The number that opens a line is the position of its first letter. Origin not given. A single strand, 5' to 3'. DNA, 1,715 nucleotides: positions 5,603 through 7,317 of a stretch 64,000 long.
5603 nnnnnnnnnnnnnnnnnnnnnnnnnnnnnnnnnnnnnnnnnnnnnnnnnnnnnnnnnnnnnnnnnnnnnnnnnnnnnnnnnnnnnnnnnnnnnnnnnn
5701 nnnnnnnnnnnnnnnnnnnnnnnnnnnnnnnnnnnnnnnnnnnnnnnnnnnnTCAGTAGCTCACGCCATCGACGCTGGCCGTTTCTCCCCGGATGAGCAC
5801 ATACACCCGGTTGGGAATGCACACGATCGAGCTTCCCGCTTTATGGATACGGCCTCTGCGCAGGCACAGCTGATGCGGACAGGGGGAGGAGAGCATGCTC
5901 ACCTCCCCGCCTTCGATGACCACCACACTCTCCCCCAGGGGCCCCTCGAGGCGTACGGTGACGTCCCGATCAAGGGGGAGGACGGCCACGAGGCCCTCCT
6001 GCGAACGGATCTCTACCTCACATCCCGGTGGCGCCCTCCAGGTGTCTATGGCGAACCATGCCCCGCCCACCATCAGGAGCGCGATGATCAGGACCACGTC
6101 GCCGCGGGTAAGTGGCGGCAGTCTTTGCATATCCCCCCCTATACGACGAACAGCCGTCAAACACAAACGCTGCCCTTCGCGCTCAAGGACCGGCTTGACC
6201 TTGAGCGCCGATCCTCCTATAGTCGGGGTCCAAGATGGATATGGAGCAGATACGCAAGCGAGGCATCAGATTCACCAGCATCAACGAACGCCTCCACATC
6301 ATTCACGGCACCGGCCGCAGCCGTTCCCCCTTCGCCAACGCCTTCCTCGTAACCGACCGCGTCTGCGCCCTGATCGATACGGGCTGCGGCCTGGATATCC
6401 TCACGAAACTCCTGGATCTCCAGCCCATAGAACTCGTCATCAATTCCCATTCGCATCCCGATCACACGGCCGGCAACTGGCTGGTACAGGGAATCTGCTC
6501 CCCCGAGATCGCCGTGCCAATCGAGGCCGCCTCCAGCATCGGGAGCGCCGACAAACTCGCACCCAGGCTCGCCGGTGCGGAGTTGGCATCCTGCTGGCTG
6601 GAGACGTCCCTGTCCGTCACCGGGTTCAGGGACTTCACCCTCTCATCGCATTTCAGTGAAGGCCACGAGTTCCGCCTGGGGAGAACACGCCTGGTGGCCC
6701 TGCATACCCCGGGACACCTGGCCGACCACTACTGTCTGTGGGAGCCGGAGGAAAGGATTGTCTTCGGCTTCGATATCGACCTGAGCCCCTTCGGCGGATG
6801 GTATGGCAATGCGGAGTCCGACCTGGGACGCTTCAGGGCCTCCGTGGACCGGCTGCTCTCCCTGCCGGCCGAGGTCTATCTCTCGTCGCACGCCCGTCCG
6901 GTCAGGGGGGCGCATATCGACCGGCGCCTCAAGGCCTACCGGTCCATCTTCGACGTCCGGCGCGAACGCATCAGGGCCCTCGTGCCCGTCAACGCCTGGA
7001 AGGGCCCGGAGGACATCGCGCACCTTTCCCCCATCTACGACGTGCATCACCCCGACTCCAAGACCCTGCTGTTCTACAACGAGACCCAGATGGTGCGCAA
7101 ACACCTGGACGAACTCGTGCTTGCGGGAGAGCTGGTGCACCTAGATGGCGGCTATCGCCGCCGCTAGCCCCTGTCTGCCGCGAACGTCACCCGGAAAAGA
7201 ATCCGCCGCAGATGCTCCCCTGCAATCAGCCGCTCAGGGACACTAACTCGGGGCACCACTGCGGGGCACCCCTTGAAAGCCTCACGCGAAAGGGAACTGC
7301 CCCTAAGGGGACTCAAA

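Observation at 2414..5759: Three LPS-kinase (Kdo/WaaP-family) domains in two proteins, one fused to a GT2 glycosyltransferase, beside a heptosyltransferase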

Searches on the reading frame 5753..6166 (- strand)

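Call 3: search_protein_families(library=pfam, proteins=[window:5753-6166:-], max_evalue=0.01)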
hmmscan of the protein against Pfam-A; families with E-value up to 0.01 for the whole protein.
window:5753-6166:- (137 aa): 1 family
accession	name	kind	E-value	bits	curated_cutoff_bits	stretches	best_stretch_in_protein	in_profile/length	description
PF07009.16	NusG_II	-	1.4e-22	80.3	29.6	1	26-128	1-106/107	NusG domain II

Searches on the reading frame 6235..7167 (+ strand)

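Call 3: search_protein_families(library=pfam, proteins=[window:6235-7167:+], max_evalue=0.01)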
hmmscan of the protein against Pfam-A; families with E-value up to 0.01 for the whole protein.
window:6235-7167:+ (310 aa): 2 families
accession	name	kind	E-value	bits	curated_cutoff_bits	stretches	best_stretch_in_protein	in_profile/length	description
PF00753.33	Lactamase_B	-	1.4e-17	64.7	22.7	1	34-219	6-196/196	Metallo-beta-lactamase superfamily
PF12706.13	Lactamase_B_2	-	0.0028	17.7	27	1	46-82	4-48/200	Beta-lactamase superfamily domain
